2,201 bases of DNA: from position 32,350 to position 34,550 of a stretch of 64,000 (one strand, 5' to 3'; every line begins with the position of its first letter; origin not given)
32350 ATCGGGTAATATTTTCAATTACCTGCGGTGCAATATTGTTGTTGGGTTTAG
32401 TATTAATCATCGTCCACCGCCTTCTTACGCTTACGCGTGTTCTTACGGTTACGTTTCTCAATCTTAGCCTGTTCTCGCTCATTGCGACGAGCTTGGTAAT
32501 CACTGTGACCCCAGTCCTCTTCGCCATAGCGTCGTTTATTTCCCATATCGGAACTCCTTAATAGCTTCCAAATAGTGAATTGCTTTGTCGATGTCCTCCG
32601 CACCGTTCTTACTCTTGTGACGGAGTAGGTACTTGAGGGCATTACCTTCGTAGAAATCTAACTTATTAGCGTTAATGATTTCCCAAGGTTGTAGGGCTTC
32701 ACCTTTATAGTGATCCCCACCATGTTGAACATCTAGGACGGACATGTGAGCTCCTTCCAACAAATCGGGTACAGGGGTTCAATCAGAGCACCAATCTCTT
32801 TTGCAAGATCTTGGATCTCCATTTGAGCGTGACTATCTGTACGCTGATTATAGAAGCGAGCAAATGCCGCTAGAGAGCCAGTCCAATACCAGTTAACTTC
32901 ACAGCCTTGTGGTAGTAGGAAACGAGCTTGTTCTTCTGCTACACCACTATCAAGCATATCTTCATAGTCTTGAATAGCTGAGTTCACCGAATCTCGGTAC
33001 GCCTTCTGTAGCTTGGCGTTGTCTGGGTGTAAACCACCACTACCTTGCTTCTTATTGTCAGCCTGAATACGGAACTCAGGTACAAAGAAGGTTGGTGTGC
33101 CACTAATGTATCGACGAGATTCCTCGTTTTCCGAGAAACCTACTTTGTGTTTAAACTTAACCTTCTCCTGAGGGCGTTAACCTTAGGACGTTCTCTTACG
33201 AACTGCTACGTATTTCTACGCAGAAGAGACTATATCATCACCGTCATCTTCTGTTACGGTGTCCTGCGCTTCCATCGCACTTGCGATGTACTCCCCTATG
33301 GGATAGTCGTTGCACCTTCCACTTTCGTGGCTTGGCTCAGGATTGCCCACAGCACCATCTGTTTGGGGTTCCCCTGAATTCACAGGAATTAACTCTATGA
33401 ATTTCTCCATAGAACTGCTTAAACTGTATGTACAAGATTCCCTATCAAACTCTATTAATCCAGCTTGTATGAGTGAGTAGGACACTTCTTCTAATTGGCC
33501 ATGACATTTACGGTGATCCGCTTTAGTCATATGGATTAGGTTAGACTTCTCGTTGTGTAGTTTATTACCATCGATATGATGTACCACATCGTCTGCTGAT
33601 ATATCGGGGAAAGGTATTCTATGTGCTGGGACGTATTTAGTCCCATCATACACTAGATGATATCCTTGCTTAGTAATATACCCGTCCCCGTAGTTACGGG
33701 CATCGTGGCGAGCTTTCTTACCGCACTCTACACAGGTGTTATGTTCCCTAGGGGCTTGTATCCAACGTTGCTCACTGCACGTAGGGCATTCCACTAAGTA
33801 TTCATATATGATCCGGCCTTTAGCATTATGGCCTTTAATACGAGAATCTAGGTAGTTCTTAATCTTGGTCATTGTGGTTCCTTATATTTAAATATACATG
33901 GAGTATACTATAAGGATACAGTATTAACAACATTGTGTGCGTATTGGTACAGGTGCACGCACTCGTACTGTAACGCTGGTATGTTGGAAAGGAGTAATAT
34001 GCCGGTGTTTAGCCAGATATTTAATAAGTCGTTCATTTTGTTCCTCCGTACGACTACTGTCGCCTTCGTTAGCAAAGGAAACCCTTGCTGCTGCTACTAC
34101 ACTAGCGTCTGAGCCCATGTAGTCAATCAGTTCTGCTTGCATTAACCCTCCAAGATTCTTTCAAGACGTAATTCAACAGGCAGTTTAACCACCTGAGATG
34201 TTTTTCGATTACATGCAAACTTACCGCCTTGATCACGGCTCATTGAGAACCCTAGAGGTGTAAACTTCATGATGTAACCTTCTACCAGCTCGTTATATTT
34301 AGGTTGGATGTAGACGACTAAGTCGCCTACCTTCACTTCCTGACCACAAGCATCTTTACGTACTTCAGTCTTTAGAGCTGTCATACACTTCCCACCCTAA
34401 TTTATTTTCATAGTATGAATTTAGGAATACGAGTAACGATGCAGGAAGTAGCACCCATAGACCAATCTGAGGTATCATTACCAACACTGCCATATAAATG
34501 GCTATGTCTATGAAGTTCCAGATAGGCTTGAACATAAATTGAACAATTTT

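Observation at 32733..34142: thyX split by a ~760-nt intervening element encoding an HNH endonuclease; RHR motif replaced by KHK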

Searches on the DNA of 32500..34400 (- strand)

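Call 3: search_rna_families(source=window, start=32500, end=34400, threshold=evalue, max_evalue=1, show_alignments=3)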
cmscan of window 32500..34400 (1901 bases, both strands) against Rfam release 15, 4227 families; matches with E-value up to 1: 2.
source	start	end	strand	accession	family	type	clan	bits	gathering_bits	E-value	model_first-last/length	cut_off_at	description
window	33206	33446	-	RF00028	Intron_gpI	Intron;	-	99.2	50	5.6e-26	1-253/253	no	Group I catalytic intron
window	33787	33841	+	RF02117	FMR1-AS1_1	Gene; lncRNA;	-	16.6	40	0.69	1-56/56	no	FMR1 antisense RNA 1 conserved region 1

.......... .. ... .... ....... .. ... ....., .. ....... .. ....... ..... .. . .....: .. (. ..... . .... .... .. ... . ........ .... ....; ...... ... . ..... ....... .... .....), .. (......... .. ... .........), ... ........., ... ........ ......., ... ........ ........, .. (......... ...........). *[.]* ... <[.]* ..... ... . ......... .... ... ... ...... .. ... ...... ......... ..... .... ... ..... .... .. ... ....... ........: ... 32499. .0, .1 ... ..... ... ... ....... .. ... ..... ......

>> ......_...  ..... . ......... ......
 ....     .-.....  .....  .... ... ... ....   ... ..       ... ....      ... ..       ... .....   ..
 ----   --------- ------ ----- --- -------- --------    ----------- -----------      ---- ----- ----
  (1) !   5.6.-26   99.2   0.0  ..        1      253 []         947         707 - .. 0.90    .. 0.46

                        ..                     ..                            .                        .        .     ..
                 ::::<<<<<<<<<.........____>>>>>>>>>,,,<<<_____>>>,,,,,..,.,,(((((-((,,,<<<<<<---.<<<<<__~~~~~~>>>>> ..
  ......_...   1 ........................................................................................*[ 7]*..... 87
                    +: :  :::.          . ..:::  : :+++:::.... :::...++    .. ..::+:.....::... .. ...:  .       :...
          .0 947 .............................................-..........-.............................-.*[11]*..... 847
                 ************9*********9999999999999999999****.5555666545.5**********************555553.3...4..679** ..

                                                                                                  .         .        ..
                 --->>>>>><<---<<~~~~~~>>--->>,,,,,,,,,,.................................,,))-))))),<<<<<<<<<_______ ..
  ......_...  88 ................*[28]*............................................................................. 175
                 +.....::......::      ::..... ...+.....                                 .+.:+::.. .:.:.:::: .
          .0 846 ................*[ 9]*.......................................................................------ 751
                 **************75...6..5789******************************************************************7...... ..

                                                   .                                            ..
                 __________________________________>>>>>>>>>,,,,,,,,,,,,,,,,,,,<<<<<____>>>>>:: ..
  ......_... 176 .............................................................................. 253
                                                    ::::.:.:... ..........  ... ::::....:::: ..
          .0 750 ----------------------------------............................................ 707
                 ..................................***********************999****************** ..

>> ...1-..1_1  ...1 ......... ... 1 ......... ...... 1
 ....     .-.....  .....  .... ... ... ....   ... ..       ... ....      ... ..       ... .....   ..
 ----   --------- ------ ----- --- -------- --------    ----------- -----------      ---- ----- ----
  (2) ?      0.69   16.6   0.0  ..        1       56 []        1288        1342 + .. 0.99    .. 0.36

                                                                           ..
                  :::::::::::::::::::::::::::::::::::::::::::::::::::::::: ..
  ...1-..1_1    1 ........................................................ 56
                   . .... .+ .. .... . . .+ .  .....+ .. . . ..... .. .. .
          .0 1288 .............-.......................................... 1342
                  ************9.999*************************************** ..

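Call 74: search_dna_similar(collection=phages, mode=distant, query=window:33156-33450:-, max_rows=45, rows=spread)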
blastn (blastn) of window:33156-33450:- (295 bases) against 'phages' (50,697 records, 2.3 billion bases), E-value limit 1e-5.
Records with a match: 282; places in all: 316; records where one place covers at least 80% of the query: 4.
Best place of each record, by identity: >=99% 2; 90-95% 7; 80-90% 101; 60-80% 172.
By first word of the organism name: Staphylococcus 84; Escherichia 63; Klebsiella 23; Pseudomonas 14; Vibrio 11; Acinetobacter 11; Aeromonas 9; Shigella 9; Salmonella 8; Enterobacteria 6; and 17 more.
By host as written in the record: - 39; Escherichia coli 22; Staphylococcus aureus 19; Escherichia coli B 12; Klebsiella pneumoniae 10; Pseudomonas syringae pv. porri LMG 28495 8; Staphylococcus xylosus M1997-2/10 7; Klebsiella pneumoniae K23 6; and 98 more.
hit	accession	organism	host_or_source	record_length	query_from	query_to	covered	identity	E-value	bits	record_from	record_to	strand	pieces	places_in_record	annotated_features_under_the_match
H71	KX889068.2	Vibrio phage vB_VspP_pVa5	Vibrio splendidus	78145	1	295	100%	100.0%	2e-149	533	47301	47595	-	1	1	thymidilate synthase protein | HNH endonuclease protein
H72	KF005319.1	Alteromonas phage vB_AmaP_AD45-P4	Alteromonas macleodii str. 'Balearic ...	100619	23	254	79%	71.0%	1e-19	102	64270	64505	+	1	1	hypothetical protein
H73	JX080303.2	Staphylococcus phage Fi200W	Staphylococcus aureus strain 6409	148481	45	248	69%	73.9%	9e-14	160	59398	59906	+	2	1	tmpA: TmpA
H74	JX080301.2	Staphylococcus phage A3R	Staphylococcus aureus strain R19930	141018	45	248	69%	73.9%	9e-14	160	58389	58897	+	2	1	tmpA: TmpA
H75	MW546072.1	Staphylococcus phage 812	-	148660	45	248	69%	73.9%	9e-14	160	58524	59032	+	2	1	none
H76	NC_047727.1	Staphylococcus phage P4W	Staphylococcus aureus strain 6409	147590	45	248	69%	73.9%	9e-14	160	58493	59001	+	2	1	tmpA: TmpA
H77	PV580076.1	Staphylococcus phage SAP_01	Staphylococcus aureus KCTC 1621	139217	45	248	69%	72.6%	8e-21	106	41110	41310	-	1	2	none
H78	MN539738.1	Staphylococcus phage vB_SauM-D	Staphylococcus aureus ATCC 6538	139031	45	248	69%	70.8%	9e-14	83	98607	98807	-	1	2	record has no annotation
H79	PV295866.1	Staphylococcus phage CIFT_MFB_MRSA13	Staphylococcus aureus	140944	45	248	69%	70.3%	3e-14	84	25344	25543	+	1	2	intron_gpI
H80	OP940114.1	Staphylococcus phage vB_SauM_VL10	Staphylococcus aureus ATCC43300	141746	71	261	65%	69.3%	1e-11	76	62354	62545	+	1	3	none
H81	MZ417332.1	Staphylococcus phage PG-2021_38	Staphylococcus epidermidis I0515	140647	71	261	65%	68.9%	3e-7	61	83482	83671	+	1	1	record has no annotation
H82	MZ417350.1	Staphylococcus phage PG-2021_8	Staphylococcus equorum C5824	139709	71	261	65%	68.9%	3e-7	61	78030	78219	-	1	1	record has no annotation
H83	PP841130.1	Acinetobacter phage vB_Ab_1137_KEN_02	Acinetobacter baumannii 1137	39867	106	276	58%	73.7%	2e-16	92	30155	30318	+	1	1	hypothetical protein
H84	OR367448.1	Ralstonia phage BOESR1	Ralstonia pseudosolanacearum (NCPPB ...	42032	67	224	54%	74.1%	4e-18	97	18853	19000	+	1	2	DNA polymerase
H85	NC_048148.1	Providencia phage vB_PstP_PS3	Providencia stuartii PS3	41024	130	283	52%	73.1%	9e-14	82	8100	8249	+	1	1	DNA polymerase | HNH endonuclease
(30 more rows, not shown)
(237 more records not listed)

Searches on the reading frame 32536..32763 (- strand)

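Call 6: search_protein_families(library=pfam, proteins=[window:32536-32763:-], max_evalue=0.1)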
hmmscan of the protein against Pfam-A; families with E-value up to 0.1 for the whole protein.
window:32536-32763:- (75 aa): 1 family
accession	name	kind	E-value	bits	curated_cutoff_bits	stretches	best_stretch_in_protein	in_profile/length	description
PF11753.13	DUF3310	-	3.3e-09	37.1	24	1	17-66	5-60/60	Protein of unknwon function (DUF3310)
